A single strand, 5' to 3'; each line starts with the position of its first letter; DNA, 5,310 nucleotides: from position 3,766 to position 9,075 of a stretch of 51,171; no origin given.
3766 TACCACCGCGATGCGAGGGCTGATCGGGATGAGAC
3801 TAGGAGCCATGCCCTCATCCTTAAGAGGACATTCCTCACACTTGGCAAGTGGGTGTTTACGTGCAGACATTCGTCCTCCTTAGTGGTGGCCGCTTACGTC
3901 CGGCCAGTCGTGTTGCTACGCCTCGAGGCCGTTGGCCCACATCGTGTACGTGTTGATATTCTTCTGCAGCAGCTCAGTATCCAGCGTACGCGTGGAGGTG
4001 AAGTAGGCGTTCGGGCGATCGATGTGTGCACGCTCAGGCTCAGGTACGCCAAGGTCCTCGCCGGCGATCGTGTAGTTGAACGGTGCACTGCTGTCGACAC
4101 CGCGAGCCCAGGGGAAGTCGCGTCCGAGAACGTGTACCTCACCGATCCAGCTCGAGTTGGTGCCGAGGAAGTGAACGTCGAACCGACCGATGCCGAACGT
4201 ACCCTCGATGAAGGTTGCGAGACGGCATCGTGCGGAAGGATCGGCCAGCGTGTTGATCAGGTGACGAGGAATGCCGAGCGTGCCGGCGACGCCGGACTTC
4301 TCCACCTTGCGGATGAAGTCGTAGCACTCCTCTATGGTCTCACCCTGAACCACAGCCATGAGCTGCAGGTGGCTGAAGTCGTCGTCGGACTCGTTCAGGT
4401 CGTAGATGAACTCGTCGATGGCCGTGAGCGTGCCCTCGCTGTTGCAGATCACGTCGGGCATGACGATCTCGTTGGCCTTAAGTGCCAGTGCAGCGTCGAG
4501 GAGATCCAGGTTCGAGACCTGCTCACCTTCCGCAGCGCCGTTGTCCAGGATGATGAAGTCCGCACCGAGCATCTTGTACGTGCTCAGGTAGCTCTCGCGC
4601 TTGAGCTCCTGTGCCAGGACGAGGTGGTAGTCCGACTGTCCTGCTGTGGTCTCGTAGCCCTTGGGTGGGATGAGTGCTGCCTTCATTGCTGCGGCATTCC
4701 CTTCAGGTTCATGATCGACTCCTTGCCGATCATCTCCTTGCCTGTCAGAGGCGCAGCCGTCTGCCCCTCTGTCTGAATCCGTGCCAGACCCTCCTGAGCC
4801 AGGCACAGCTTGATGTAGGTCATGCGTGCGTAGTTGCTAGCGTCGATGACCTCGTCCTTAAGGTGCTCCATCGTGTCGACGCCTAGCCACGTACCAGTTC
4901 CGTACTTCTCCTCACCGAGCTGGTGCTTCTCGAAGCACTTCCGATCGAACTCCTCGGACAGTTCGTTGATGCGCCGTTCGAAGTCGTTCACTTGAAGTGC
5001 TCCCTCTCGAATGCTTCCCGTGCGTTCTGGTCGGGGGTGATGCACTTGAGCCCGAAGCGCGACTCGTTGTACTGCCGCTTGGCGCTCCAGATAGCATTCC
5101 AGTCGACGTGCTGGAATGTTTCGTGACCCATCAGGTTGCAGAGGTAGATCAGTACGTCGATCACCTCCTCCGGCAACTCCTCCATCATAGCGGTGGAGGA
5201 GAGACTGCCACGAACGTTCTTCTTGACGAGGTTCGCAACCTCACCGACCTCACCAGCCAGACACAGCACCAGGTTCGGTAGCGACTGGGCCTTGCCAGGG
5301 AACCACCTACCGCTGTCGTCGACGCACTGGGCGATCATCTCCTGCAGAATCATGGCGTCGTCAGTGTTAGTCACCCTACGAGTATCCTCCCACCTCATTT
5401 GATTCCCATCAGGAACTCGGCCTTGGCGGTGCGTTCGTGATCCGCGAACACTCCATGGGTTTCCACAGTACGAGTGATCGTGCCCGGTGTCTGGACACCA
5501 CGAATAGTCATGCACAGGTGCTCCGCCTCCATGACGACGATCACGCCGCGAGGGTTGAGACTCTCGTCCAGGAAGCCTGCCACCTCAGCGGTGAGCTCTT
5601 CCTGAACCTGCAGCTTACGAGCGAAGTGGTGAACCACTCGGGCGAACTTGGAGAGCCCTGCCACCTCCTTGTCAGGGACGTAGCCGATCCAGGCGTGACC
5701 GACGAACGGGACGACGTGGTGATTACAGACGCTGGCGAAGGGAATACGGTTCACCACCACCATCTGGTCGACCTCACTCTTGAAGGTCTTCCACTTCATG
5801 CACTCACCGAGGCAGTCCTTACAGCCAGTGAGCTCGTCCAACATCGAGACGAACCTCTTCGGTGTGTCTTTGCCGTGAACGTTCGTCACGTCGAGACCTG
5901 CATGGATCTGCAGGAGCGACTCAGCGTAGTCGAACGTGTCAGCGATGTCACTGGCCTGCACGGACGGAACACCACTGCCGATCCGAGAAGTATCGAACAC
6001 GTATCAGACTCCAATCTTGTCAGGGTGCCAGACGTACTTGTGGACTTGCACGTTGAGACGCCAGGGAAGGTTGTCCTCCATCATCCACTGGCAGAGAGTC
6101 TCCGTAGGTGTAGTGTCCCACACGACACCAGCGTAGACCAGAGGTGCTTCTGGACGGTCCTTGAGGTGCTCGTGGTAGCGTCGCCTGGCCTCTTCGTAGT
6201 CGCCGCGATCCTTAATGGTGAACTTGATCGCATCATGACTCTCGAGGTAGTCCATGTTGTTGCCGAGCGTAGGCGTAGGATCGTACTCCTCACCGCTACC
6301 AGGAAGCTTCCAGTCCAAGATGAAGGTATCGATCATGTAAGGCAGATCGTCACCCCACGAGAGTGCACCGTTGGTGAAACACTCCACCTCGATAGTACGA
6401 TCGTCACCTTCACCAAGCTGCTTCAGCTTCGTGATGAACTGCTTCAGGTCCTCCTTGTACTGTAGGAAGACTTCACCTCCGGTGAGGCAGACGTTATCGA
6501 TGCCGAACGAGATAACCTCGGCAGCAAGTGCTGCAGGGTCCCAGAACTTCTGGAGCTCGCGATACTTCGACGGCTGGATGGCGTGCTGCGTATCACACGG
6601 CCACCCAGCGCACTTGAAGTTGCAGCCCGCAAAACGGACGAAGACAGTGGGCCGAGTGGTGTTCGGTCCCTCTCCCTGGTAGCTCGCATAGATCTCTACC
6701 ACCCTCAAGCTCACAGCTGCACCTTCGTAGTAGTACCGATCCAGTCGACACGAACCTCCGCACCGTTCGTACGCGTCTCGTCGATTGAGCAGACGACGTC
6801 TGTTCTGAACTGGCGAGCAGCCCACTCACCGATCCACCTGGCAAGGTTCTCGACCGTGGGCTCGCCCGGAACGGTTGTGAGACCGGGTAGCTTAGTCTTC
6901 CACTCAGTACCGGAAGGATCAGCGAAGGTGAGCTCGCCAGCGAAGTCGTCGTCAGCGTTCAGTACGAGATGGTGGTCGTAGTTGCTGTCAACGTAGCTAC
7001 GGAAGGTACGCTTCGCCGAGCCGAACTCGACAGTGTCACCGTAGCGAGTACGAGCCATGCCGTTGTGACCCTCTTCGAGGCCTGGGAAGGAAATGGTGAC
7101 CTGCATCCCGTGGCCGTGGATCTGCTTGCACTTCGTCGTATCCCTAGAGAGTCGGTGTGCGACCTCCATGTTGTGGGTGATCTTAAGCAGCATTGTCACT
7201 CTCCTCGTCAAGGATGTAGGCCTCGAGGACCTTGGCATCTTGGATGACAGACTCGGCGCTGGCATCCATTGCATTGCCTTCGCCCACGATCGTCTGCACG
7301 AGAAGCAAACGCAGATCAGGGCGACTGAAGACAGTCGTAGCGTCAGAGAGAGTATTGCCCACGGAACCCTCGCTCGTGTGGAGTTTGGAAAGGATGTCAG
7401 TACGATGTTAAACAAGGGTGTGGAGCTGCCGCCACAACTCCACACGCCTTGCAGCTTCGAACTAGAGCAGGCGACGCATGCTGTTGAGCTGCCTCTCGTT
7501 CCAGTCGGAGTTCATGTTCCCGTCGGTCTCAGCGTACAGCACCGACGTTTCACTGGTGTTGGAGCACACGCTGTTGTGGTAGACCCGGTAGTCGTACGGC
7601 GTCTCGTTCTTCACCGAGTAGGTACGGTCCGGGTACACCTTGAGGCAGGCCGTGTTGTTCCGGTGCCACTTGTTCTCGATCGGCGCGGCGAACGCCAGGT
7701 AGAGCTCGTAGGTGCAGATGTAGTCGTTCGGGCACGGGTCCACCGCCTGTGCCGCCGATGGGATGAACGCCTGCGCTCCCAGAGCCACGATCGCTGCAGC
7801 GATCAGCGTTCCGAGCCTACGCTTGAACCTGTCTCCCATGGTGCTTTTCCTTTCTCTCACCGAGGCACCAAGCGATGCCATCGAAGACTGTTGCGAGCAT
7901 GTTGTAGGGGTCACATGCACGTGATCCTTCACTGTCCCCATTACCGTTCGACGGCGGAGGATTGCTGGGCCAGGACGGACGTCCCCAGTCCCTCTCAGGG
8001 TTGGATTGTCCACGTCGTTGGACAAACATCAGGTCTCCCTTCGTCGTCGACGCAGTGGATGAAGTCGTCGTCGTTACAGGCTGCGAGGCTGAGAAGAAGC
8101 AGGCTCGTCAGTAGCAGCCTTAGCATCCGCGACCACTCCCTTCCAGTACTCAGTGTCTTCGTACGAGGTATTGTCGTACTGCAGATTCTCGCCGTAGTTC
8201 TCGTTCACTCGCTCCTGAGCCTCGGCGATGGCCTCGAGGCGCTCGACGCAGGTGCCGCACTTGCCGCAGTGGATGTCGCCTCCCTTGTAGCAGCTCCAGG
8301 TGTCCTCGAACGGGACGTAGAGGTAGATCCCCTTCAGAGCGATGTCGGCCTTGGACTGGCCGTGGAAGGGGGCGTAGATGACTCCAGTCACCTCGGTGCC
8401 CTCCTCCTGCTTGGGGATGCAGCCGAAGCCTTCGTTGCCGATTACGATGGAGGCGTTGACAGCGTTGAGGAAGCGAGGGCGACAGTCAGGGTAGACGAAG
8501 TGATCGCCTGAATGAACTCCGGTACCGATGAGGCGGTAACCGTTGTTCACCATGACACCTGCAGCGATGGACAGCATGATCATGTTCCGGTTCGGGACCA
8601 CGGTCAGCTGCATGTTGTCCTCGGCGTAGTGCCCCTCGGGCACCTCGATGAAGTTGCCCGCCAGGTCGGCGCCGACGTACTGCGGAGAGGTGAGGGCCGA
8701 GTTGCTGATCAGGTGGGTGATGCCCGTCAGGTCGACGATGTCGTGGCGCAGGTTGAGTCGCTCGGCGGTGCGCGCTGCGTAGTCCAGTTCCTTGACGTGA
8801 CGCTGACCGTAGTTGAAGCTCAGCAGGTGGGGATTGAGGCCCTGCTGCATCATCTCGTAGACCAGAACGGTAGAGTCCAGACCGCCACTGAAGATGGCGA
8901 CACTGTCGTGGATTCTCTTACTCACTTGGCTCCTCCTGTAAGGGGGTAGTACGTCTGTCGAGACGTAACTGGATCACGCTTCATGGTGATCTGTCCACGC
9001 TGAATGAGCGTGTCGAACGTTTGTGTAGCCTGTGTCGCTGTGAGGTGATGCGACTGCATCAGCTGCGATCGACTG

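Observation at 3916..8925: Phage 7-deazaguanine DNA-modification island (dpdA + folE-queE-queD ... queC) between the polymerase and the primase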

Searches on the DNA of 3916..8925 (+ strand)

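Call 4: search_dna_similar(query=window:3916-8925:+, collection=phages, mode=near)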
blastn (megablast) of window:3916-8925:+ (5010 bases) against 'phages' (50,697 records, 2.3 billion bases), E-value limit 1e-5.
No match.

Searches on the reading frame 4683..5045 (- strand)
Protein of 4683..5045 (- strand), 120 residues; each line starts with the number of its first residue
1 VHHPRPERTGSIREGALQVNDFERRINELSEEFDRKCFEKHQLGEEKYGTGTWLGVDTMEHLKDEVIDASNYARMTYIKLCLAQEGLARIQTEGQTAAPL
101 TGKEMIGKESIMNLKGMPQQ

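Call 3: search_protein_families(library=pfam, proteins=[window:4683-5045:-], max_evalue=0.01)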
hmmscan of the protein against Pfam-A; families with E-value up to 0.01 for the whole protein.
window:4683-5045:- (120 aa): 0 families

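Call 5: search_protein_families(library=phrogs, proteins=[window:4683-5045:-], max_evalue=0.01)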
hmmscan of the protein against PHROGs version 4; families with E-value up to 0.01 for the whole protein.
window:4683-5045:- (120 aa): 0 families

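Call 6: search_protein_families(library=ncbifam, proteins=[window:4683-5045:-], max_evalue=0.01)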
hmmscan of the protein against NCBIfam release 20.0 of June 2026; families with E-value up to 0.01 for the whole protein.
window:4683-5045:- (120 aa): 0 families

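Call 44: search_solved_structures(query=A3, max_evalue=10, show_alignments=3)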
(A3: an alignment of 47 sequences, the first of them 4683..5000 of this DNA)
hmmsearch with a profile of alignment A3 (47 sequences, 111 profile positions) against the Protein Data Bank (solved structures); distinct sequences matched with E-value up to 10: 1.
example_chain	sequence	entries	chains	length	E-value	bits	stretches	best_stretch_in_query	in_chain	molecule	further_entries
2p06_A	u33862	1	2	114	0.26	14.3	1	52-75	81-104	Hypothetical protein AF_0060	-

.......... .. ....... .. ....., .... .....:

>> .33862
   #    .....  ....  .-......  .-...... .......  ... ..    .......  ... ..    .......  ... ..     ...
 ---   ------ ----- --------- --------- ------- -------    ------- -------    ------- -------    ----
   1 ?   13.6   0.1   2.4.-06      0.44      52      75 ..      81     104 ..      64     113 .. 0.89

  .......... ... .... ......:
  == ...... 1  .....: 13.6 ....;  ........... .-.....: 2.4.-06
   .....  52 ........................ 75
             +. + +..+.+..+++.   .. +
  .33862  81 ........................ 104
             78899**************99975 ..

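Call 45: search_protein_families(library=pfam, alignment_id=A3, max_evalue=1)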
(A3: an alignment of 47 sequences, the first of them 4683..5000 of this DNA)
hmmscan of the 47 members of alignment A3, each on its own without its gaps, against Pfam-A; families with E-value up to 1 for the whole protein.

A. member 1, window:4683-5000:- (105 aa): 0 families

B. families by the number of members that match (of 47 scanned): 26 families (the first 25 are shown)
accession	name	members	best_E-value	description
PF23445.2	SNRNP200_wHTH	2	0.032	Winged Helix-turn-helix domain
PF18494.6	Pullulanase_Ins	1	0.0064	Pullulanase Ins domain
PF25178.1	Beta-prop_WDR41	1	0.0093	WDR41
PF02567.21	PhzC-PhzF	1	0.013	Phenazine biosynthesis-like protein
PF01698.23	SAM_LFY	1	0.018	Floricaula / Leafy protein SAM domain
PF03804.19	DUF325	1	0.019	Viral proteins of unknown function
PF12753.13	Nro1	1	0.022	Nuclear pore complex subunit Nro1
PF04504.20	GeBP-like_DBD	1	0.023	Glabrous-enhancer-binding protein-like family, DBD domain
PF02320.22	UCR_hinge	1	0.024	Ubiquinol-cytochrome C reductase hinge protein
PF20824.2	Cmr2_hel_dom2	1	0.027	CRISPR RNA silencing complex Cmr2 subunit, second helical domain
PF14495.11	Cytochrom_C550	1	0.029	Cytochrome c-550 domain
PF10566.15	Glyco_hydro_97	1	0.051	Glycoside hydrolase 97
PF06657.18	Cep57_MT_bd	1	0.065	Centrosome microtubule-binding domain of Cep57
PF02649.19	GCHY-1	1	0.083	Type I GTP cyclohydrolase folE2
PF17660.6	BTRD1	1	0.091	Polyglycine hydrolase-like, structural repeat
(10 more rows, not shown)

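Call 48: find_homologous_proteins(query=window:4683-5000:-, max_evalue=0.001)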
Query window:4683-5000:- (105 aa): 4 proteins with E <= 0.001 among 4 candidates.
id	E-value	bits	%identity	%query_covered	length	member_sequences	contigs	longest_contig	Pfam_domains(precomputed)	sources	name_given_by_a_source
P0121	6.9e-62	224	100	97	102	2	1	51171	-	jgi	-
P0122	1.9e-41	158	67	95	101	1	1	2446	-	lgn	-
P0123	1.4e-38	149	66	95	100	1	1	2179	-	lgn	-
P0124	1.3e-23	101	46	92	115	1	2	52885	-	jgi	jgi:hypothetical protein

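Call 49: find_homologous_proteins(query=A3, max_evalue=0.001)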
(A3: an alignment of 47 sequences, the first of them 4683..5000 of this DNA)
Query A3 (47 sequences) (105 aa, profile of the alignment): 65 proteins with E <= 0.001 among 1697 candidates.
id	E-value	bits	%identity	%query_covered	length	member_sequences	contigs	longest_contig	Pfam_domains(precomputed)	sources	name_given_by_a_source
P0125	4.8e-27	112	33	63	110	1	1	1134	-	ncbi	-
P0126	5.6e-27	112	41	75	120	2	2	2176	-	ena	-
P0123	8.5e-27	111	66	95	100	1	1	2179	-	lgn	-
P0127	1.5e-26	110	49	93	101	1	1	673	-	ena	-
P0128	1.6e-26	110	43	60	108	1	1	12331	-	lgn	-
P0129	4.0e-26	109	51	90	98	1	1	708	-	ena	-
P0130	5.8e-26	108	43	90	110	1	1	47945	-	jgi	jgi:hypothetical protein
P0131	9.7e-26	108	37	57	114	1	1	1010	-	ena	-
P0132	9.7e-26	108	33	71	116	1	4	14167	-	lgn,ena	-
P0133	1.5e-25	107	37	60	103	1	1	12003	-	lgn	-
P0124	1.6e-25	107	46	92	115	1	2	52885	-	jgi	jgi:hypothetical protein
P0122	2.2e-25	106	67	95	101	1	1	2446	-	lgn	-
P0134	2.3e-25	106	34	70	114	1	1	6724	-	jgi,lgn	-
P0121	2.8e-25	106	100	97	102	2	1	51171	-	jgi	-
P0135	3.5e-25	106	36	63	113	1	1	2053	-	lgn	-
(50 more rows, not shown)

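Call 57: predict_structure(alignment_id=A4)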
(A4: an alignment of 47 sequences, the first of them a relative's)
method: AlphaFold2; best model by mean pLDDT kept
length: 102 residues; sequences in the alignment: 47
mean_pLDDT: 77.7   pTM: 0.46
mean pLDDT of the five models: 77.7, 72.4, 72.0, 71.0, 67.2
residues with pLDDT >= 90: 15; 70-90: 59; 50-70: 22; < 50: 6
segments of 3 or more residues with pLDDT < 50: 95-100
pLDDT, mean of each block of 10 residues (from residue 1): 83 86 87 82 90 88 88 70 58 50 51
secondary structure, 60 per line:
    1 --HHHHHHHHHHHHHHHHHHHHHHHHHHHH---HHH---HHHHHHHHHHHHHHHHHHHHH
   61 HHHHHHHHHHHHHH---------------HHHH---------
elements in order: H3-30 H40-74 H90-93

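Call 61: fold_search(model_id=the predicted structure, library=pdb)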
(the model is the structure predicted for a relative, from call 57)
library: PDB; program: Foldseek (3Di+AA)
matches with E <= 10: 0; with E <= 0.001: 0
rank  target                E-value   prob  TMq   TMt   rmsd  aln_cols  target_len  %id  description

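Call 62: search_protein_families(library=phrogs, alignment_id=A4, max_evalue=0.1)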
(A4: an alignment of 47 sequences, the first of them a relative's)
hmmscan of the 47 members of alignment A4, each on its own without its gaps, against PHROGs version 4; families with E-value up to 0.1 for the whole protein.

A. member 1, P0121 (102 aa): 0 families

B. families by the number of members that match (of 47 scanned): 10 families
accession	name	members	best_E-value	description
phrog_11184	-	19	2.7e-06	-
phrog_17558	-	8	0.00058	-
phrog_7609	-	6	0.001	-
phrog_32278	-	3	0.019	-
phrog_1485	-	2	0.03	-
phrog_24308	-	1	0.002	-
phrog_34742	-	1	0.032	-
phrog_38126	-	1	0.07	-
phrog_20344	-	1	0.091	-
phrog_5487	-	1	0.097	-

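Call 96: search_dna_similar(query=P0121, collection=phages, mode=protein, max_evalue=1, max_rows=15)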
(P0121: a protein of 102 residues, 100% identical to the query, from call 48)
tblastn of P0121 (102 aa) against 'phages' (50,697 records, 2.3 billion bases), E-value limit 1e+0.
No match.

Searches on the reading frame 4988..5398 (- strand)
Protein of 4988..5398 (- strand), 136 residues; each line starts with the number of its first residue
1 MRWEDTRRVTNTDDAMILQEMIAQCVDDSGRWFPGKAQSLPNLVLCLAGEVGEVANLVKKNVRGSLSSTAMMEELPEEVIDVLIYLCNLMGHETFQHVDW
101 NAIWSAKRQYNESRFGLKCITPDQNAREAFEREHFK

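Call 64: search_solved_structures(query=A5, max_evalue=1, show_alignments=1)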
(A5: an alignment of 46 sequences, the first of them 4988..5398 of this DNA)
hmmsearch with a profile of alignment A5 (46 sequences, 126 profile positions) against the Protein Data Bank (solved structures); distinct sequences matched with E-value up to 1: 17.
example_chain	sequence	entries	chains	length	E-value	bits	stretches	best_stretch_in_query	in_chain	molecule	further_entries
2q73_A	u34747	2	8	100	1.1e-12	50.8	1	28-113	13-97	Hypothetical protein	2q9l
6sqw_A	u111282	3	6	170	3.3e-12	49.2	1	30-109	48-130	dCTP pyrophosphatase 1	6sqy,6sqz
2a3q_A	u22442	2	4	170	3.4e-12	49.2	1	30-109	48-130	hypothetical protein | Protein RS21-C6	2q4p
2q5z_A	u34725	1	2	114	1.1e-11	47.6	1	17-109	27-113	Hypothetical protein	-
7mu5_A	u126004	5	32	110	2e-11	46.7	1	30-108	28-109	dCTP pyrophosphatase 1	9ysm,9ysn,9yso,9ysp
2oie_A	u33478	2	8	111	1.4e-10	44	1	30-104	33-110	RS21-C6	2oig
4qgp_A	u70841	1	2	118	3.4e-09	39.5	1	12-112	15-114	pyrophosphatase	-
5ie9_A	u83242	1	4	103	0.00021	24.1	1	12-104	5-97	Nucleotide pyrophosphohydrolase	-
1vmg_A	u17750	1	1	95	0.00021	24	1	10-100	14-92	Hypothetical protein SSO3215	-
2gta_A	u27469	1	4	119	0.0023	20.7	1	36-112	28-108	Hypothetical protein ypjD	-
7ody_A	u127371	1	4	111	0.0037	20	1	73-111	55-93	MazG-like pyrophosphohydrolase (MazZ)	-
7pwg_i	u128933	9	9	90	0.068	15.9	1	47-114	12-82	Ribosomal protein L36-1 | 60S ribosomal protein eL36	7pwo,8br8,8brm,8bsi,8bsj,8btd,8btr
6m3d_C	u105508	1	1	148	0.11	15.2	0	95-118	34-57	Segmentation polarity homeobox protein engrailed,Segmentation polarity homeobox protein en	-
1yvw_A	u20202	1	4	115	0.24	14.2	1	67-106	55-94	Phosphoribosyl-ATP pyrophosphatase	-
9cpc_3O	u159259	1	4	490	0.27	14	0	32-66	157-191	Tektin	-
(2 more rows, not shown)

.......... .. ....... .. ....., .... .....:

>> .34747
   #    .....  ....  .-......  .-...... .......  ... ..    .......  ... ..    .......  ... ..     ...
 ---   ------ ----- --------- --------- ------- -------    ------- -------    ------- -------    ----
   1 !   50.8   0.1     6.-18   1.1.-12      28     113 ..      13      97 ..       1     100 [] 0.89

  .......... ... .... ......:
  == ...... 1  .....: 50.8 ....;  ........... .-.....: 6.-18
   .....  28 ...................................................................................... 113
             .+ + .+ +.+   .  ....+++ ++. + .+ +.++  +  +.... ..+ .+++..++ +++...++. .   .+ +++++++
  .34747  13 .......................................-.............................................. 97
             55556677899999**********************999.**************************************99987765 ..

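Call 97: search_dna_similar(query=window:4988-5398:-, collection=phages, mode=protein, max_evalue=0.001, max_rows=20)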
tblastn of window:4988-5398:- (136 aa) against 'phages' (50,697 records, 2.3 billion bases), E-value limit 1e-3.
No match.

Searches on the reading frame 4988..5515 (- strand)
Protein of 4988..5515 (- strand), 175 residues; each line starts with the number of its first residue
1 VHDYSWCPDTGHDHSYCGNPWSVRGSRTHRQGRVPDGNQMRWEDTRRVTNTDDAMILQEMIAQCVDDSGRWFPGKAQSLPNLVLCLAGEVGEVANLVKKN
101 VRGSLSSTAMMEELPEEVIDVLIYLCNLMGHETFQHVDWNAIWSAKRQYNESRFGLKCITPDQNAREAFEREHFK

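Call 3: search_protein_families(library=pfam, proteins=[window:4988-5515:-], max_evalue=0.01)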
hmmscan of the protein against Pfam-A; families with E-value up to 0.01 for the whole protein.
window:4988-5515:- (175 aa): 1 family
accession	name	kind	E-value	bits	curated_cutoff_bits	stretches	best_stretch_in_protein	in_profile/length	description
PF03819.22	MazG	-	0.0011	19.6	22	1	77-129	1-44/74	MazG nucleotide pyrophosphohydrolase domain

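Call 5: search_protein_families(library=phrogs, proteins=[window:4988-5515:-], max_evalue=0.01)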
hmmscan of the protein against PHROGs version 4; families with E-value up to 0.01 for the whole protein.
window:4988-5515:- (175 aa): 1 family
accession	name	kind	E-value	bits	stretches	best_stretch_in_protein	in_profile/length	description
phrog_229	-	other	2.5e-05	24.6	1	73-127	269-321/533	MazG-like pyrophosphatase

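Call 6: search_protein_families(library=ncbifam, proteins=[window:4988-5515:-], max_evalue=0.01)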
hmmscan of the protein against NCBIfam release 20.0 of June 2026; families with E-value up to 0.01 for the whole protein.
window:4988-5515:- (175 aa): 0 families
